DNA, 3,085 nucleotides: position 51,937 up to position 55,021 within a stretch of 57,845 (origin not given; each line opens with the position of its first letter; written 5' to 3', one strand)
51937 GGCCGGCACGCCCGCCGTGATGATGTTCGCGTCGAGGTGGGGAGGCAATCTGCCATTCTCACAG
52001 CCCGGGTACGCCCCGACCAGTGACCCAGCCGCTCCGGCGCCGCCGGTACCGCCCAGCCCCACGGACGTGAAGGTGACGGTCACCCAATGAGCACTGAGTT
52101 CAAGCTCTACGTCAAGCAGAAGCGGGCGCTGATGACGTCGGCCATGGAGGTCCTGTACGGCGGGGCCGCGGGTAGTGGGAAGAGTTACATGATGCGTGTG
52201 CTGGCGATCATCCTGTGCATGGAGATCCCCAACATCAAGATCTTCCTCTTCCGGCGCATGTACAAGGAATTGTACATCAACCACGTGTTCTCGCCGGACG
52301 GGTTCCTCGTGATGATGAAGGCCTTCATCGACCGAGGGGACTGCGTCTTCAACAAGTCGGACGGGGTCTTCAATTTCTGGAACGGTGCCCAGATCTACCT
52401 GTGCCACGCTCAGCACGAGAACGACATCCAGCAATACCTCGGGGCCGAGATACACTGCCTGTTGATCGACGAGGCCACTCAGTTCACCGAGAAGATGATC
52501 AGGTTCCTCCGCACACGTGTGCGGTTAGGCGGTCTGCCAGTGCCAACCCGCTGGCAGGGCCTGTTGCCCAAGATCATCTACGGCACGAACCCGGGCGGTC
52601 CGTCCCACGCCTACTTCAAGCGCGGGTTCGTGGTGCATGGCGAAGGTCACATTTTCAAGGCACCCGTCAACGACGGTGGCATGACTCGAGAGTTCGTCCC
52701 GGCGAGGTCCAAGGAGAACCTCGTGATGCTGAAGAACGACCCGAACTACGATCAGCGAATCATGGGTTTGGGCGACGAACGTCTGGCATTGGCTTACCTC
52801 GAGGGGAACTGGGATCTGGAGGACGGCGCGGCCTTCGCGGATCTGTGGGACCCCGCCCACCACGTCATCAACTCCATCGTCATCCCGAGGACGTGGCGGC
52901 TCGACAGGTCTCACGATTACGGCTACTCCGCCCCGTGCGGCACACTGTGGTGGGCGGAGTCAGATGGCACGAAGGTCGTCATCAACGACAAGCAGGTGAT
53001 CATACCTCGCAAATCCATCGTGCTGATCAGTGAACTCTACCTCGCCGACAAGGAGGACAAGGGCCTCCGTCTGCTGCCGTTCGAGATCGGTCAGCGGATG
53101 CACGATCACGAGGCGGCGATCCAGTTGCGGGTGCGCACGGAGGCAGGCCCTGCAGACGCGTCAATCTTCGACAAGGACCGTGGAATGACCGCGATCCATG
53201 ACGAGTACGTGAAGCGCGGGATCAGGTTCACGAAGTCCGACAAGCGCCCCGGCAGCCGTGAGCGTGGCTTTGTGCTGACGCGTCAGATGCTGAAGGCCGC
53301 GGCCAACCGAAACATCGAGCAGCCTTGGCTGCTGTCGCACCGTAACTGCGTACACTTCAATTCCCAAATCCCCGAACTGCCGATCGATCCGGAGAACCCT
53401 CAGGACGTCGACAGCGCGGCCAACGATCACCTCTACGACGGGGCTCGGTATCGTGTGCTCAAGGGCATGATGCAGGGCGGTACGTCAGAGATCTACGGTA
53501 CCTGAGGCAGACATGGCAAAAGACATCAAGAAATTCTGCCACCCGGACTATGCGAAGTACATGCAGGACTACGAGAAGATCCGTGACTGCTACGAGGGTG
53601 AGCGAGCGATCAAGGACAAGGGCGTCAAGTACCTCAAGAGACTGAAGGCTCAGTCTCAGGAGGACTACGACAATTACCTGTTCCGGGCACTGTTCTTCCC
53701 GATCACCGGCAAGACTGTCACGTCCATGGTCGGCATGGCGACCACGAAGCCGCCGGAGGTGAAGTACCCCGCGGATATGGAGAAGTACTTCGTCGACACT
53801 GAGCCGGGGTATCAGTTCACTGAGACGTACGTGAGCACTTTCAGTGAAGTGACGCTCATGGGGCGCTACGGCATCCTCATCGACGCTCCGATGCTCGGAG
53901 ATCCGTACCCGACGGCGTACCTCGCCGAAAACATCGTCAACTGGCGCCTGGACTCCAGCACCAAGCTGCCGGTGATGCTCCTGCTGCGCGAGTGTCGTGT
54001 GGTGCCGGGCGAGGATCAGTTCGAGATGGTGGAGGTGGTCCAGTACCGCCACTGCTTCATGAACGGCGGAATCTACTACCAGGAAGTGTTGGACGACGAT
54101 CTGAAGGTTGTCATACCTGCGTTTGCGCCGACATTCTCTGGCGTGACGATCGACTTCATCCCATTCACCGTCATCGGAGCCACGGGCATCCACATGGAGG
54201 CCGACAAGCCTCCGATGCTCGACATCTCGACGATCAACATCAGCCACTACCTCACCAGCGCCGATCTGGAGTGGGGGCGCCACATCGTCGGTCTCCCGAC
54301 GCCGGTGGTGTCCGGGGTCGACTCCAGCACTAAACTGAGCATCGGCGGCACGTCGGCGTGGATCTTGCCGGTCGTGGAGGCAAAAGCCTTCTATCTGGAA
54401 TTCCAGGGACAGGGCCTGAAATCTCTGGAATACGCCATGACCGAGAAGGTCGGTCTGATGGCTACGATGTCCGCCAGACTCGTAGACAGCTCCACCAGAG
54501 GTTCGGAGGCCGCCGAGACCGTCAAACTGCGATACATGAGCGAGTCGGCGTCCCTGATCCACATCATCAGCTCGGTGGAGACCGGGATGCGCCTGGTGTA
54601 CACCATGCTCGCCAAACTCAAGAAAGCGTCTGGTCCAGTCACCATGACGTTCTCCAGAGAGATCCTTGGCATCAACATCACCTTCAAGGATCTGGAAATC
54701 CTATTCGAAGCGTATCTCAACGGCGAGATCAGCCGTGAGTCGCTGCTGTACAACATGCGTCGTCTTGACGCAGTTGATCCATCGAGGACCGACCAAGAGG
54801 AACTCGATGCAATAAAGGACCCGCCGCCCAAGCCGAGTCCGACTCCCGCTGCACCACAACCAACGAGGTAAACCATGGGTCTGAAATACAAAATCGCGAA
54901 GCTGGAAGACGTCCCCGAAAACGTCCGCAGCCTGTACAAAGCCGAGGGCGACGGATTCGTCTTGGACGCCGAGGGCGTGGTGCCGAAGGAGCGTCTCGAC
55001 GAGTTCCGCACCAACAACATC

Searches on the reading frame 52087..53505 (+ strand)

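Call 42: search_protein_families(library=phrogs, proteins=[window:52087-53505:+], max_evalue=0.00001)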
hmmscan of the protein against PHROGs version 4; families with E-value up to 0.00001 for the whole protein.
window:52087-53505:+ (472 aa): 3 families
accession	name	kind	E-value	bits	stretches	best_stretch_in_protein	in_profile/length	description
phrog_979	-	head and packaging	3.5e-32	112.9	1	8-255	155-417/642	terminase large subunit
phrog_2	-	head and packaging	2.1e-23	84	1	4-463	263-595/807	terminase large subunit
phrog_9526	-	head and packaging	2.4e-11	44.6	1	14-146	17-150/280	terminase large subunit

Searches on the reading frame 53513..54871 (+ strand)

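Call 42: search_protein_families(library=phrogs, proteins=[window:53513-54871:+], max_evalue=0.00001)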
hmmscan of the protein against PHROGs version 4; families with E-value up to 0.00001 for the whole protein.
window:53513-54871:+ (452 aa): 2 families
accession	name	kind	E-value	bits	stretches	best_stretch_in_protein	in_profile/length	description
phrog_145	-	head and packaging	4.7e-94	316.9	1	7-446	11-474/493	portal protein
phrog_2417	-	unknown function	3.8e-24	86.5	1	6-223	6-237/242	-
